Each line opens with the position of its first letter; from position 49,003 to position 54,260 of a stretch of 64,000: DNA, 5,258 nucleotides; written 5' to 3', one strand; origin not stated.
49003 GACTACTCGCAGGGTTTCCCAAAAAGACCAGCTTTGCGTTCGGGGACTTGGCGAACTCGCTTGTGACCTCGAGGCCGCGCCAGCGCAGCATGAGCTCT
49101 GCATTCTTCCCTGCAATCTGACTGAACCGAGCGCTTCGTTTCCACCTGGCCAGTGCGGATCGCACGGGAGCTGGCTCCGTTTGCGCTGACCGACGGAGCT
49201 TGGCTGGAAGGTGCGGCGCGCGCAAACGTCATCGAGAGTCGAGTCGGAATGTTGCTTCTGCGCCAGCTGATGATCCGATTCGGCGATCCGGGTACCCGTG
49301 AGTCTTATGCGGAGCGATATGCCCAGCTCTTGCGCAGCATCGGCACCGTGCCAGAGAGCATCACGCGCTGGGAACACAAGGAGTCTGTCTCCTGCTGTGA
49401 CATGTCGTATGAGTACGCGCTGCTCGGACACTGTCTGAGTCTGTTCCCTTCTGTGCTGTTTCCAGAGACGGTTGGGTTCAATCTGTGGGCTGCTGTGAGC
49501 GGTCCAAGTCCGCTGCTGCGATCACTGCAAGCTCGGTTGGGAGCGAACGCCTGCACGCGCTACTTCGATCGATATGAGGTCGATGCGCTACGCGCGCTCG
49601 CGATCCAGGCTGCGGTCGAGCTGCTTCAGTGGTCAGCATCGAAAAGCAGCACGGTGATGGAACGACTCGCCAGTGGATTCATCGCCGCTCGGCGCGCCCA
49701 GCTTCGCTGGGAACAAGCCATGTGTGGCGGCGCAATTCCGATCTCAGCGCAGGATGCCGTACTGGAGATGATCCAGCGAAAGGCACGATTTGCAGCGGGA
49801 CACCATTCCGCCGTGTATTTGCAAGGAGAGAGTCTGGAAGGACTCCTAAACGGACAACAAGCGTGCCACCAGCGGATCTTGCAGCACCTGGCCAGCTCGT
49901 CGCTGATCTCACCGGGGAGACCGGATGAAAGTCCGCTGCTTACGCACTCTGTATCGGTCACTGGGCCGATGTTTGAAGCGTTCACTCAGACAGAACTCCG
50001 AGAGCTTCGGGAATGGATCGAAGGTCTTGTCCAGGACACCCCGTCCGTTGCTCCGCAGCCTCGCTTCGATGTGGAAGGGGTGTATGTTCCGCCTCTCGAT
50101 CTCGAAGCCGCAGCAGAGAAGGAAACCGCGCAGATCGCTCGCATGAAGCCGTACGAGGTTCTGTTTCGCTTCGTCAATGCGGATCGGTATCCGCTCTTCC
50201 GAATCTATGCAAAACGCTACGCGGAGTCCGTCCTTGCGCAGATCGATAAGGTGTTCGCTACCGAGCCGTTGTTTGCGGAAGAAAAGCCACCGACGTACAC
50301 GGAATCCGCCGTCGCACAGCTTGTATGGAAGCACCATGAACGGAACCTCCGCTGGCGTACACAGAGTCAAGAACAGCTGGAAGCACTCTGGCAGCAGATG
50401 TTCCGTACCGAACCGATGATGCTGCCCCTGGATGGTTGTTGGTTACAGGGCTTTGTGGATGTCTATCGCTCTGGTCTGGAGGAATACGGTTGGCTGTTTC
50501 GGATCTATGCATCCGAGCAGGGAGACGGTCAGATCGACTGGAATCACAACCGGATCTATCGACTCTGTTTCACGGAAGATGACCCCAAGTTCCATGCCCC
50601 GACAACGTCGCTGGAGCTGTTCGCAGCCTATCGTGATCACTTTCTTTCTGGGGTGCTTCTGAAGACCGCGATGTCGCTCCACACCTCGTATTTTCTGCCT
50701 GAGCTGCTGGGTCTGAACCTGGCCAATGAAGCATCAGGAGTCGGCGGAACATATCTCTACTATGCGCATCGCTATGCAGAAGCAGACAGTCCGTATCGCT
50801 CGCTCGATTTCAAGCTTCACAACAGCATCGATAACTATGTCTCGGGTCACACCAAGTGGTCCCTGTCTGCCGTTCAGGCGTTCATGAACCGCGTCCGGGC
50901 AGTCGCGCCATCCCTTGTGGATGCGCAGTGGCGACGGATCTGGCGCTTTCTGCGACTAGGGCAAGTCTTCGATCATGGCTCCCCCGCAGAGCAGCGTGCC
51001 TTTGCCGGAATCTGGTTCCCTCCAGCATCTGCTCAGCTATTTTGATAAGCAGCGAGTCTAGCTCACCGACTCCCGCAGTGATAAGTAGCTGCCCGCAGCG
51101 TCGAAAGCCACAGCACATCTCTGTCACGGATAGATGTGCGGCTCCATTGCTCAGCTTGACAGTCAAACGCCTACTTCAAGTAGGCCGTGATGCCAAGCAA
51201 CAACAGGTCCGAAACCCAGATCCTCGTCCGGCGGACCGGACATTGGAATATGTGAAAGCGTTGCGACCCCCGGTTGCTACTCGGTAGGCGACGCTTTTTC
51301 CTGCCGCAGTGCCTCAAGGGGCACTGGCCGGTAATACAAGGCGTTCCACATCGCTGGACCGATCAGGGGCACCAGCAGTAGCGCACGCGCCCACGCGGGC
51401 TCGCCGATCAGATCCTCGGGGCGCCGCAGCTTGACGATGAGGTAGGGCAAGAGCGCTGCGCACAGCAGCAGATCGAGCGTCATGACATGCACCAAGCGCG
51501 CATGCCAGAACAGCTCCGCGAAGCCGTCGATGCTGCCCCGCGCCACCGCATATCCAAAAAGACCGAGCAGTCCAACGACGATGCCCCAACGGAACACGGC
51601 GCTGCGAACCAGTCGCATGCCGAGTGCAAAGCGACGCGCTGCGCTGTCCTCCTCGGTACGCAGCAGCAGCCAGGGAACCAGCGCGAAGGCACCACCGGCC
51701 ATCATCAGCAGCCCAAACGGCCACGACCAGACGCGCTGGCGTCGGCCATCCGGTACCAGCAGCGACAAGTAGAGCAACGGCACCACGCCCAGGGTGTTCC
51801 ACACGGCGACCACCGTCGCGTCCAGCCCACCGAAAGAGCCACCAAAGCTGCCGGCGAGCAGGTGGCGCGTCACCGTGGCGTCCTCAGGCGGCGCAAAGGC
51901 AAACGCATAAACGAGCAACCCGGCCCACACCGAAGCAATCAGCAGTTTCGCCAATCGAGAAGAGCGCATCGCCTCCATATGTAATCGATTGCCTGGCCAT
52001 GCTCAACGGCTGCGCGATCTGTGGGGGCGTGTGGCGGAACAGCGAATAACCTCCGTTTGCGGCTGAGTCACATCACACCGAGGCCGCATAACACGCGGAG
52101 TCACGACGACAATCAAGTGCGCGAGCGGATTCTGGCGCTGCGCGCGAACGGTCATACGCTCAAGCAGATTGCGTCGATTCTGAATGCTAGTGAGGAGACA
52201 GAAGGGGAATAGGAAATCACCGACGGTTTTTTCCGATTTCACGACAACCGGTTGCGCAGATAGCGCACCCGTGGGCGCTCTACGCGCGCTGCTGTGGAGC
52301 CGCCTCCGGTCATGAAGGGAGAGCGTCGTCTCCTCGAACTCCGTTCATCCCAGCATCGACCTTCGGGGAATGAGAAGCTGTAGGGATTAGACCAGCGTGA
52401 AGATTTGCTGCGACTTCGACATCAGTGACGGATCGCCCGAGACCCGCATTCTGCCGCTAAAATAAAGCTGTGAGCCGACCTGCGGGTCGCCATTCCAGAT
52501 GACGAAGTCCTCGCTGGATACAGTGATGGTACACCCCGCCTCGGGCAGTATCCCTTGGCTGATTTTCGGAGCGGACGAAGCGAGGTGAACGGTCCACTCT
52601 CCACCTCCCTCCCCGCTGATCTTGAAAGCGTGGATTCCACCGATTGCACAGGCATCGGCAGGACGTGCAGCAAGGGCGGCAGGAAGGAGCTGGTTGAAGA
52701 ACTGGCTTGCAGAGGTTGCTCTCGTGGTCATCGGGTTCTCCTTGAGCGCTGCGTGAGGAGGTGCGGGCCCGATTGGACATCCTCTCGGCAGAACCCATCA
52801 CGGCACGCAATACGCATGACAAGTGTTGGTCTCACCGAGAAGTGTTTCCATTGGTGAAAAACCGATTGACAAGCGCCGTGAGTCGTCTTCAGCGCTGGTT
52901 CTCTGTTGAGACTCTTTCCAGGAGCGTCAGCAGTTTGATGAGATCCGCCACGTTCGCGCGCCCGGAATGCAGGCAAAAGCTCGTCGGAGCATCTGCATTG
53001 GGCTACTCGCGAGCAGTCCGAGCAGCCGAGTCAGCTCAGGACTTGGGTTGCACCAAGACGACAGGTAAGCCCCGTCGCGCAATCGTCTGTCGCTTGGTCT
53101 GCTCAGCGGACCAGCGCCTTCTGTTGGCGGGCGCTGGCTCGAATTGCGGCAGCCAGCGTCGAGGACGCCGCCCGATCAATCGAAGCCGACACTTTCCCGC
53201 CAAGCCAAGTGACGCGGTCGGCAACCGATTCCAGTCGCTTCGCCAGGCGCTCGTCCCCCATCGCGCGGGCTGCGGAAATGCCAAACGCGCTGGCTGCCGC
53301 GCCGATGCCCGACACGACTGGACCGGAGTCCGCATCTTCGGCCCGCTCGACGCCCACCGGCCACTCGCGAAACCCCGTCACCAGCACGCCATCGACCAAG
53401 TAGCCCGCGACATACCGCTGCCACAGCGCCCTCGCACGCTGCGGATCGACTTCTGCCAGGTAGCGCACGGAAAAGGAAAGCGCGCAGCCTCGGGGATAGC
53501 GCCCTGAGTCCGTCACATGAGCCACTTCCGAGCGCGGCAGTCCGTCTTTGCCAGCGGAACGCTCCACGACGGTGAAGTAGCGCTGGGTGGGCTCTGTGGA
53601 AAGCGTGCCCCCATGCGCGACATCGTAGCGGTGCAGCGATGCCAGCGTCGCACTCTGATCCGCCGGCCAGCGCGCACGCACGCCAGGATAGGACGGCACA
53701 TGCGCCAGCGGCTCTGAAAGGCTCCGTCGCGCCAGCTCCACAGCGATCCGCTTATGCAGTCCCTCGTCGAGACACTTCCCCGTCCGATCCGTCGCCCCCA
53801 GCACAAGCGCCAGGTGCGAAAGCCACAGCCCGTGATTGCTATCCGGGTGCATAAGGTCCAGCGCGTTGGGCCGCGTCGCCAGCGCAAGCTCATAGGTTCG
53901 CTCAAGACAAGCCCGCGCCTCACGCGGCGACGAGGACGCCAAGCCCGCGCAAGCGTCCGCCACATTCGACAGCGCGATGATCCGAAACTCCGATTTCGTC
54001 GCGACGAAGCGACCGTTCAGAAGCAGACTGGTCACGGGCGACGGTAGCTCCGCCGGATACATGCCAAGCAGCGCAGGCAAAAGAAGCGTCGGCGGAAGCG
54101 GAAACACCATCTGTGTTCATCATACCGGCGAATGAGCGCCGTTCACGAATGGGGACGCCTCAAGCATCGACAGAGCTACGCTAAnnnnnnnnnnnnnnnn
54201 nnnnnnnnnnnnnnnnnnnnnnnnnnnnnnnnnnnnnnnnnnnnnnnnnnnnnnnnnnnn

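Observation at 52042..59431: Mobile-element graveyard: group II intron wedged between truncated FGE and truncated serine recombinase, plus a duplicated recombinase remnant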

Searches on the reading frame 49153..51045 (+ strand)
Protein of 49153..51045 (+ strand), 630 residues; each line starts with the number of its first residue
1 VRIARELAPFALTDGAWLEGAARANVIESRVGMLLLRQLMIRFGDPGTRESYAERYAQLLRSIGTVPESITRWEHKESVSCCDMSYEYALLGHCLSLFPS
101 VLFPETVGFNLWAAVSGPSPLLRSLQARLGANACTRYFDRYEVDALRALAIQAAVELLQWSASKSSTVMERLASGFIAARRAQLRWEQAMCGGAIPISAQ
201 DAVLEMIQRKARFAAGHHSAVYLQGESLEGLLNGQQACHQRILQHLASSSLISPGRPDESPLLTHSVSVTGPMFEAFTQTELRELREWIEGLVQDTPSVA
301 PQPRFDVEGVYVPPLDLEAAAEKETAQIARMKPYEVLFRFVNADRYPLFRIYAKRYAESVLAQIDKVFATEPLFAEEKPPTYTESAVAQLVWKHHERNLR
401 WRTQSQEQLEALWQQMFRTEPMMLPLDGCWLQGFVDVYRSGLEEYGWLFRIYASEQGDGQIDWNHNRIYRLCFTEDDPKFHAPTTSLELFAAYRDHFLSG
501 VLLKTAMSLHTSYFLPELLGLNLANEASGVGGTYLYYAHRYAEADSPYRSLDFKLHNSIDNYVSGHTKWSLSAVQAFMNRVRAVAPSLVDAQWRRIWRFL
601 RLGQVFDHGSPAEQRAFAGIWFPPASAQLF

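Call 8: search_protein_families(library=pfam, proteins=[window:49153-51045:+], max_evalue=0.01)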
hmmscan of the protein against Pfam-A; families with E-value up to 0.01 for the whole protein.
window:49153-51045:+ (630 aa): 1 family
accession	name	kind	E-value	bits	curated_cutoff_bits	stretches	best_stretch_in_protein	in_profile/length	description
PF14518.11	Haem_oxygenas_2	-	3.4e-06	27.4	28.9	1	447-603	32-176/177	Iron-containing redox enzyme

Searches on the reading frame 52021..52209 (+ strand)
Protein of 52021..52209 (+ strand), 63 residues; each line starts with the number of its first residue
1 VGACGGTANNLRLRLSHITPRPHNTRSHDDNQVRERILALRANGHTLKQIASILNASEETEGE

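Call 8: search_protein_families(library=pfam, proteins=[window:52021-52209:+], max_evalue=0.01)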
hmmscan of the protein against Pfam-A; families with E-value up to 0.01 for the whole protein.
window:52021-52209:+ (63 aa): 4 families
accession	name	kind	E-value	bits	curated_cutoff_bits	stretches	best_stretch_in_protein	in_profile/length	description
PF13936.12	HTH_38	-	0.001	19.2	27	1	34-60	10-36/44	Helix-turn-helix domain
PF13384.12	HTH_23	-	0.0016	18.6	24.6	1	33-60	6-33/50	Homeodomain-like domain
PF00196.25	GerE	-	0.0024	17.9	23.5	1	36-60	9-33/57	Bacterial regulatory proteins, luxR family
PF02796.21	HTH_7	-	0.0059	17.1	23.8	1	35-60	12-37/45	Helix-turn-helix domain of resolvase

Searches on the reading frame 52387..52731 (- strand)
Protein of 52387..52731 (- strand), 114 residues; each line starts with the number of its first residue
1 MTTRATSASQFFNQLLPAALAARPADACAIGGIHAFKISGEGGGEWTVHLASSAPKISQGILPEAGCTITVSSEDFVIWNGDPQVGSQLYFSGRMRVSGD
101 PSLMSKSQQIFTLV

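Call 8: search_protein_families(library=pfam, proteins=[window:52387-52731:-], max_evalue=0.01)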
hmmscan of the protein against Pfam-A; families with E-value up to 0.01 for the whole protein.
window:52387-52731:- (114 aa): 1 family
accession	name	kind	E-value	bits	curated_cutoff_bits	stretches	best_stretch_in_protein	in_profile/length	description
PF02036.22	SCP2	-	1.4e-08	35.4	21.3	1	12-111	1-100/101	SCP-2 sterol transfer family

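Call 29: find_encoding_contigs(protein=window:52387-52731:-, flank=10000, max_places=6)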
Protein window:52387-52731:- (114 aa): no gene with exactly this product is on record in the collection.

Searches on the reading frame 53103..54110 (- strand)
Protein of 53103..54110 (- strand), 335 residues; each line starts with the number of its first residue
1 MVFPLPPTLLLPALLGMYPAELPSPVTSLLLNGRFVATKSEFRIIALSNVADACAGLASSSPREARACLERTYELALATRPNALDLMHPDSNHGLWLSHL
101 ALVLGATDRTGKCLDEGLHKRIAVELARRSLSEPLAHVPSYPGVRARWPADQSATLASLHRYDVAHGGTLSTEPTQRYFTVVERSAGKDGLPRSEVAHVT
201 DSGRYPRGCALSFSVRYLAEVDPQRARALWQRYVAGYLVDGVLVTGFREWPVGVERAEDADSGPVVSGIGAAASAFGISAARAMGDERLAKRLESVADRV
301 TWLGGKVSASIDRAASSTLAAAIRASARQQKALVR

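Call 8: search_protein_families(library=pfam, proteins=[window:53103-54110:-], max_evalue=0.01)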
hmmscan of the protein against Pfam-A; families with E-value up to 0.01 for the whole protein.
window:53103-54110:- (335 aa): 0 families

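Call 64: search_protein_families(library=ncbifam, proteins=[window:53103-54110:-], max_evalue=0.001)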
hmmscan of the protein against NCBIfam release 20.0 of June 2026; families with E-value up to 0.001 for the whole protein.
window:53103-54110:- (335 aa): 0 families

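Call 65: search_protein_families(library=padloc, proteins=[window:53103-54110:-], max_evalue=0.001)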
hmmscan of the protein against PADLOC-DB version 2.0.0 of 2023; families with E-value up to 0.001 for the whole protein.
window:53103-54110:- (335 aa): 0 families
